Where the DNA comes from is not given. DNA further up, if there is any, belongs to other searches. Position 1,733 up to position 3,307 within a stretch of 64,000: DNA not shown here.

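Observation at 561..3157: Soluble MgtE_N plus CBS-pair protein (no pore domain) immediately upstream of the NRAMP Mn2+ transporter mntH, with an ECF sigma factor downstream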

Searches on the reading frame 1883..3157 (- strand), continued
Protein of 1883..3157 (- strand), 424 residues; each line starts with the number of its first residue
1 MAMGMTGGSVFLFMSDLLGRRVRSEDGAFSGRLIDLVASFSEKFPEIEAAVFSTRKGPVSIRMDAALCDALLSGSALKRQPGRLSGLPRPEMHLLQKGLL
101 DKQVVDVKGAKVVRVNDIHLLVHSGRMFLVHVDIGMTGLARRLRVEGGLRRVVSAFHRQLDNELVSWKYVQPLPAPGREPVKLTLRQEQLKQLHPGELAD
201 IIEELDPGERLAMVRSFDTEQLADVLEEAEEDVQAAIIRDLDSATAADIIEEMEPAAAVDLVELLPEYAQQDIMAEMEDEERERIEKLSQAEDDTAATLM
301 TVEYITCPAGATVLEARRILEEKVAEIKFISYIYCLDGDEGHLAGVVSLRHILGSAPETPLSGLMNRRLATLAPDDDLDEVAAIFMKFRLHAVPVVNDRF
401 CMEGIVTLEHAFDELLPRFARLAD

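Call 19: find_related_loci(query=A1, collection=genome_contigs, flank=6000)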
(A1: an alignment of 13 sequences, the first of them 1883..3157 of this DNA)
Query A1 (424 aa) in genome_contigs; peptide patterns used: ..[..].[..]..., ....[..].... (x = any residue, [..] = any of these).
600 stretches matched a pattern (row limit reached: there are more); 529 encode a relative of the query (tblastn E <= 1e-3); the best 80 are kept; 80 distinct loci.
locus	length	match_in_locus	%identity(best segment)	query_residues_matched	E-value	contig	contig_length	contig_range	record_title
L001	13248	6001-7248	57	7-423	3e-147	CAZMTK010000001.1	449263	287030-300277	MAG TPA_asm: uncultured bacterium isolate binchicken_co27_46 genome assembly, contig: NODE_15_length_449263_cov_52.91864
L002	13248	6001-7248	49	8-423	2e-118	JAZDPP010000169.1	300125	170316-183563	MAG: Pseudomonadota bacterium isolate MEGAHIT-group-0.852 k141_15455774, whole genome shotgun sequence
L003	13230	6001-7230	47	11-419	8e-109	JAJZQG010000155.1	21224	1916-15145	MAG: Myxococcales bacterium isolate SKS1.bin3 NODE_4398_length_21224_cov_2.030668, whole genome shotgun sequence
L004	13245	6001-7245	39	10-423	8e-88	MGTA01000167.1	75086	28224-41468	MAG: Deltaproteobacteria bacterium RIFOXYD12_FULL_50_9 rifoxyd3_full_scaffold_317, whole genome shotgun sequence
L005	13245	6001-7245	39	11-422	3e-87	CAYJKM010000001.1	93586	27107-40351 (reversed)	MAG TPA_asm: uncultured Alphaproteobacteria bacterium isolate ERP124720_co1_200 genome assembly, contig: NODE_327_length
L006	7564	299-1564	42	11-421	1e-84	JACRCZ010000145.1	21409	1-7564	MAG: Deltaproteobacteria bacterium isolate NC_groundwater_1659_Pr3_B-0.1um_72_20 SR-2_scaffold_141_3852137, whole genome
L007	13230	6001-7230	39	11-417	2e-82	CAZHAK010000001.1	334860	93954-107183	MAG TPA_asm: uncultured Alphaproteobacteria bacterium isolate binchicken_co277_95 genome assembly, contig: NODE_53_lengt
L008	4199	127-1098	45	99-421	2e-81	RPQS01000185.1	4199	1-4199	MAG: candidate division KSB1 bacterium isolate metabat2.380 metabat2.380_Contig_560280, whole genome shotgun sequence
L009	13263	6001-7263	37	3-419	3e-78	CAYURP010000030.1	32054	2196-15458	MAG TPA_asm: uncultured Ignavibacteria bacterium isolate binchicken_co89_584 genome assembly, contig: NODE_2031_length_3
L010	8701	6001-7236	38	13-421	1e-77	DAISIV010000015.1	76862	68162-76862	MAG TPA_asm: Deltaproteobacteria bacterium isolate CTOTU7678 NODE_714_length_76862_cov_9.145716, whole genome shotgun se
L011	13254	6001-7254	38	7-420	3e-77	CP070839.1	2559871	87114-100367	MAG: Candidatus Zixiibacteriota bacterium isolate bin1014 chromosome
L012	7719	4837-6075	38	8-422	3e-75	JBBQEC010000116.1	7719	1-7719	MAG: Candidatus Limnocylindrales bacterium isolate Co_metawrap_1127 Cmw_1127_k141_4202107_length_7719_cov_8.0000, whole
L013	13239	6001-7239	37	8-422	4e-75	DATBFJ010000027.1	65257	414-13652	MAG TPA_asm: Candidatus Limnocylindrales bacterium isolate SMAG_U3808 k141_2345291, whole genome shotgun sequence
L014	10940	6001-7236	36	13-421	3e-74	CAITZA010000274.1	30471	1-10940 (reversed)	MAG: uncultured Desulfomonile sp. isolate LaPlata_bin-3022 genome assembly, contig: bin-3022:274/497, whole genome shotg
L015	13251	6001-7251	36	8-420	4e-74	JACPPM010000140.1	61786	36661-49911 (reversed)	MAG: Acidobacteria bacterium isolate NC_groundwater_627_Ag_B-0.1um_62_56 B_1_S1_Biohub_coassembly_k141_2083824, whole ge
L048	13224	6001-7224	35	12-421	4e-67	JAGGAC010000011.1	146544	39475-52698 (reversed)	MAG: Bacillota bacterium isolate CTSoil_080 scaffold_212, whole genome shotgun sequence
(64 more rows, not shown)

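Call 32: predict_structure(alignment_id=A1)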
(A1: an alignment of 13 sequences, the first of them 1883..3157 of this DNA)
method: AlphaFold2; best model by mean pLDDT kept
length: 424 residues; sequences in the alignment: 13
mean_pLDDT: 80.3   pTM: 0.40
mean pLDDT of the five models: 80.3, 79.9, 78.1, 77.4, 76.0
residues with pLDDT >= 90: 98; 70-90: 257; 50-70: 43; < 50: 26
segments of 3 or more residues with pLDDT < 50: 1-7, 107-110, 174-188
pLDDT, mean of each block of 10 residues (from residue 1): 49 89 88 87 80 88 88 84 66 73 54 78 86 83 80 76 74 45 44 74 77 80 87 89 90 83 87 87 72 73 88 93 77 88 92 93 91 90 89 91 88 81 74
secondary structure, 60 per line:
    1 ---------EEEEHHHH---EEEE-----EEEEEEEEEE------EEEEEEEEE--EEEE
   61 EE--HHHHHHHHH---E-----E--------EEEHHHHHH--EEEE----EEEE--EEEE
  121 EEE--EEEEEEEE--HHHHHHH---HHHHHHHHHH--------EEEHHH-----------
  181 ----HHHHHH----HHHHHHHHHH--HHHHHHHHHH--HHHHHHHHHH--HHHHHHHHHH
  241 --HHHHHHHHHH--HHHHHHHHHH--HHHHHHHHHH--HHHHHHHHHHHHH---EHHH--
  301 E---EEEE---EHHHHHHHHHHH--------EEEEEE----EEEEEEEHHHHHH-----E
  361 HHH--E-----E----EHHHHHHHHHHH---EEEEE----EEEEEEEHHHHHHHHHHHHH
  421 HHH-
elements in order: E10-13 H14-17 E21-24 E30-39 E46-54 E57-62 H65-73 E92-94 H95-100 E103-106 E111-114 E117-123 E126-133 H136-142 H146-155 E164-166 H185-190 H195-204 H207-216 H219-228 H231-240 H243-252 H255-264 H267-276 H279-291 E305-308 H313-323 E332-337 E342-348 H349-354 H378-388 E392-396 E401-407 H408-423

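Call 34: fold_search(model_id=the predicted structure, library=pdb)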
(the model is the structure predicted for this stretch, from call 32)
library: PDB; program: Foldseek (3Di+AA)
matches with E <= 10: 781; with E <= 0.001: 323
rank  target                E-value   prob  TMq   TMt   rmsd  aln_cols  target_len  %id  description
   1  2oux_B                1.1e-18  1.00  0.46  0.72   3.7       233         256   29  Crystal structure of the soluble part of a magnesium transporter (released 2007-03-20)
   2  2zy9_A                3.9e-18  1.00  0.43  0.42   4.3       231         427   29  Improved crystal structure of magnesium transporter MgtE (released 2009-12-01)
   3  2yvy                  5.7e-18  1.00  0.44  0.69   4.1       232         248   28  Crystal structure of magnesium transporter MgtE cytosolic domain, Mg2+ bound form (released 2007-09-04)
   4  8gps                  7.1e-18  1.00  0.43  0.73   4.5       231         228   22  Cytoplasmic domain structure of the MgtE Mg2+ channel from Chryseobacterium hispalense (released 2023-04-19)
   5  8gpv                  7.5e-18  1.00  0.46  0.72   3.9       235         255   22  Cytoplasmic domain structure of the MgtE Mg2+ channel from Clostridiales bacterium (released 2023-04-19)
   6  2oux_A                1.0e-17  1.00  0.46  0.71   3.9       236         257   29  Crystal structure of the soluble part of a magnesium transporter (released 2007-03-20)
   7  5x9g_C                1.8e-17  1.00  0.43  0.68   4.2       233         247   29  Crystal structure of the cytosolic domain of the Mg2+ channel MgtE in complex with ATP (released 2017-08-16)
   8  5x9h_B                5.9e-17  1.00  0.42  0.42   4.4       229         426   28  Crystal structure of the Mg2+ channel MgtE in complex with ATP (released 2017-08-16)
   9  2yvx_A                7.0e-17  1.00  0.44  0.42   4.2       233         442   28  Crystal structure of magnesium transporter MgtE (released 2007-09-04)
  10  2zy9_B                8.2e-17  1.00  0.43  0.42   4.5       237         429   29  Improved crystal structure of magnesium transporter MgtE (released 2009-12-01)
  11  3kxr                  1.3e-08  1.00  0.32  0.70   5.2       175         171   20  Structure of the cystathionine beta-synthase pair domain of the putative Mg2+ transporter SO5017 from Shewanella oneiden (released 2009-12-15)
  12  7m1t_A                1.0e-07  1.00  0.26  0.34  17.2       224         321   16  Crystal structure of an archaeal CNNM, MtCorB, with C-terminal deletion in complex with Mg2+-ATP (released 2021-06-16)
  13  9s51_B                2.2e-07  1.00  0.26  0.53   2.3       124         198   27  AcuB from Geobacillus stearothermophilus with ADP and ATP (released 2026-02-25)
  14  2ef7_A                2.6e-07  1.00  0.25  0.77   3.4       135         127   19  Crystal structure of ST2348, a hypothetical protein with CBS domains from Sulfolobus tokodaii strain7 (released 2007-08-21)
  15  3kpb_A                4.3e-07  1.00  0.24  0.80   3.9       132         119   24  Crystal Structure of the CBS domain pair of protein MJ0100 in complex with 5 -methylthioadenosine and S-adenosyl-L-met (released 2010-01-12)
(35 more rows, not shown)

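Call 53: search_solved_structures(query=A1, max_evalue=1e-10, show_alignments=5)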
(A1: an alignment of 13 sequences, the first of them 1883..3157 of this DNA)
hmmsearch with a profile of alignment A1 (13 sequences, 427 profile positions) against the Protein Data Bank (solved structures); distinct sequences matched with E-value up to 1e-10: 13.
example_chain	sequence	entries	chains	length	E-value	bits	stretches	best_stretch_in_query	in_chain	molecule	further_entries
2yvy_A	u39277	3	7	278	1.3e-49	172.4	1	192-418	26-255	Mg2+ transporter MgtE | Magnesium transporter MgtE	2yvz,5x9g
2yvx_A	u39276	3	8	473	5.7e-49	170.2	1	192-418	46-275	Mg2+ transporter MgtE | Magnesium transporter MgtE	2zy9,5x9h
2oux_A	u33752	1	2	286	1.4e-48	169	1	196-416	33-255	Magnesium transporter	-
8gpv_A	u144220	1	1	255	2.9e-35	125.1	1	199-416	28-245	Magnesium transporter MgtE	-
8gps_A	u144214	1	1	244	4e-35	124.6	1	198-418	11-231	MgtE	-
3kh5_A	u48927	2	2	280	4e-17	65.3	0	361-414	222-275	protein MJ1225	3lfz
2yzq_A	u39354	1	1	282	1.6e-15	60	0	303-413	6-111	Putative uncharacterized protein PH1780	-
9e6q_3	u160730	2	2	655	1.3e-14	57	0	362-413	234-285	Putative signal-transduction protein with CBS domains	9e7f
3kpc_A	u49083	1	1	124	2.6e-12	49.5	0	359-413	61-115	Uncharacterized protein MJ0100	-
4esy_A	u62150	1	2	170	3e-12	49.3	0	355-415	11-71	CBS domain containing membrane protein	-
9znf_5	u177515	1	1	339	3.7e-12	48.9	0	358-415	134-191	CBS domain-containing protein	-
3kpb_A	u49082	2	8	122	4.3e-12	48.7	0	359-413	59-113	Uncharacterized protein MJ0100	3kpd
2p9m_A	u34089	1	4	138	2.2e-11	46.4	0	361-413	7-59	Hypothetical protein MJ0922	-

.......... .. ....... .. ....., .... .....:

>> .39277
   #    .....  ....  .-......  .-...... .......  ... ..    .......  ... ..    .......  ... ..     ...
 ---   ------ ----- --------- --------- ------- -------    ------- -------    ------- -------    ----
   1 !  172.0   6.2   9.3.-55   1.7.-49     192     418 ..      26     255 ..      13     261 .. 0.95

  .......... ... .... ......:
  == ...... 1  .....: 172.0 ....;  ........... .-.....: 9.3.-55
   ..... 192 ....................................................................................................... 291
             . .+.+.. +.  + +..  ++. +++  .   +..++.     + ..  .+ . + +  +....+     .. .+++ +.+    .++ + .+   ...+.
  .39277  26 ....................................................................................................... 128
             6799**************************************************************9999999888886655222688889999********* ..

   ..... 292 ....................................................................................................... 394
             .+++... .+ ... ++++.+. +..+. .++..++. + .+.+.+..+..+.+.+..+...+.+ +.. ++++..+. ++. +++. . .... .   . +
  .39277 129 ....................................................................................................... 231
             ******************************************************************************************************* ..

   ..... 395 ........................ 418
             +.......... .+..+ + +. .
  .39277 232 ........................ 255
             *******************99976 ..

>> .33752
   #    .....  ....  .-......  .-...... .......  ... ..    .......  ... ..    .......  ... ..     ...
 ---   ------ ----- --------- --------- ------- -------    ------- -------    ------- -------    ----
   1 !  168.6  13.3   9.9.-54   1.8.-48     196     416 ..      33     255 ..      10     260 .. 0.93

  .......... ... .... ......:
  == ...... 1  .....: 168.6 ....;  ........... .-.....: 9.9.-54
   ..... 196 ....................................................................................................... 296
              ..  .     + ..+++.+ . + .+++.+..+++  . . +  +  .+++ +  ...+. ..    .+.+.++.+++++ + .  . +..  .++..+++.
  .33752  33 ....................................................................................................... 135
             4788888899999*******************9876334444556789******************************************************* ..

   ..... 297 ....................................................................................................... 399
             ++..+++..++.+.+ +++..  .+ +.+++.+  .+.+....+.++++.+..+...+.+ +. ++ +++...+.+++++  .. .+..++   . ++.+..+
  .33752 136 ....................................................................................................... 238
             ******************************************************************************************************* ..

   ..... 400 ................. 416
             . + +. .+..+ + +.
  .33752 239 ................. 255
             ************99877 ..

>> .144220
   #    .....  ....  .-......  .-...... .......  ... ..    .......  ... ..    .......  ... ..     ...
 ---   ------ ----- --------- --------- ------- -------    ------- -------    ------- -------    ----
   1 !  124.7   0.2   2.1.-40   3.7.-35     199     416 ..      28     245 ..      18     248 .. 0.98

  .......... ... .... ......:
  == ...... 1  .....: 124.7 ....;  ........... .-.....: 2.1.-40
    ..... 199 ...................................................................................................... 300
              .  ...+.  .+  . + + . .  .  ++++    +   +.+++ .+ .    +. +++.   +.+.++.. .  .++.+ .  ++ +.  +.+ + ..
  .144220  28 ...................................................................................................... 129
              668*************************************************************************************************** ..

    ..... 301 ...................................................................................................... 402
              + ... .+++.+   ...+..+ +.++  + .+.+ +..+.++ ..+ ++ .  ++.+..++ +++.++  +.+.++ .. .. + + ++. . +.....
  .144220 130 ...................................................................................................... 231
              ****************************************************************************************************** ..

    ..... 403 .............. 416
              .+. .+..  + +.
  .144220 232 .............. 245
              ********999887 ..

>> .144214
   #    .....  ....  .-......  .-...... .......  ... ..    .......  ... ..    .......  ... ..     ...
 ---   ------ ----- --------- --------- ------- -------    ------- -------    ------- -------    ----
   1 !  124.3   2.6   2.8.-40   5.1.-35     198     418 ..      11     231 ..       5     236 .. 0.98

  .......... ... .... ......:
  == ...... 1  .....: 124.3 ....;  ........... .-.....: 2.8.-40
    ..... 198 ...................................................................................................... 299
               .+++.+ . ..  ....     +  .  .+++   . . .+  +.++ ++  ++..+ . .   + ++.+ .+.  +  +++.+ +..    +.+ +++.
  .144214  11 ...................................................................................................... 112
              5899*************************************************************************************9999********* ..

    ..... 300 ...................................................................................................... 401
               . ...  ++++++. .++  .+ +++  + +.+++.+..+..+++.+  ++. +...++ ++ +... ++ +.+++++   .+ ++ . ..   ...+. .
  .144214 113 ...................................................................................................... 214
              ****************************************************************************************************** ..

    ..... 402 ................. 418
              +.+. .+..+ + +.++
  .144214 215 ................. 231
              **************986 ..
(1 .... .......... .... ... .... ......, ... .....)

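Call 68: search_protein_families(library=pfam, proteins=[L048:7375-7962:+, L048:7940-9328:+, L005:7912-9234:+, L048:5977-7233:+], max_evalue=0.001)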
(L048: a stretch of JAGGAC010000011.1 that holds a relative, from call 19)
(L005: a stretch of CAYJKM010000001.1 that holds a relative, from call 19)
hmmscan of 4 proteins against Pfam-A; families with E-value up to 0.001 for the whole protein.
L048:7375-7962:+ (195 aa): 1 family
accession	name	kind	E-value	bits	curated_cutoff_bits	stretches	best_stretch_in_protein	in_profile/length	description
PF04367.18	DUF502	-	9.9e-29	99.8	23.8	1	50-154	1-107/107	Protein of unknown function (DUF502)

L048:7940-9328:+ (462 aa): 3 families
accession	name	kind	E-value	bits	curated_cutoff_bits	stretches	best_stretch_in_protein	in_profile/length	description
PF01595.25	CNNM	-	7.1e-53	179.4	28.4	1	23-217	1-180/181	Cyclin M transmembrane N-terminal domain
PF03471.22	CorC_HlyC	-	2.2e-20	72.9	27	1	371-442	4-77/81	Transporter associated domain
PF00571.33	CBS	-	1.6e-17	64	24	2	300-353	2-56/57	CBS domain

L005:7912-9234:+ (440 aa): 3 families
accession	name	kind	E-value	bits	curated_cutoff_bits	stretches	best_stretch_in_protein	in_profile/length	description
PF00270.35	DEAD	-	1.5e-50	171.7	26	1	53-220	1-165/167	DEAD/DEAH box helicase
PF00271.37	Helicase_C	-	4e-34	117.6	23.5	1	263-364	8-109/110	Helicase conserved C-terminal domain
PF04851.21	ResIII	-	3.1e-08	34.1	22.5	1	72-215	29-162/164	Type III restriction enzyme, res subunit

L048:5977-7233:+ (418 aa): 4 families
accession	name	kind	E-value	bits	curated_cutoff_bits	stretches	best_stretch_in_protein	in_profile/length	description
PF03448.22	MgtE_N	-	2.8e-25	89.3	25.9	1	189-290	1-102/102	MgtE intracellular N domain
PF00571.33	CBS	-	2e-17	63.7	24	1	357-410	2-55/57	CBS domain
PF05239.21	PRC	-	3.8e-10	40.1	21.2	1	7-61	2-58/78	PRC-barrel domain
PF14841.11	FliG_M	-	9.9e-05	22.9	25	0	194-237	4-47/76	FliG middle domain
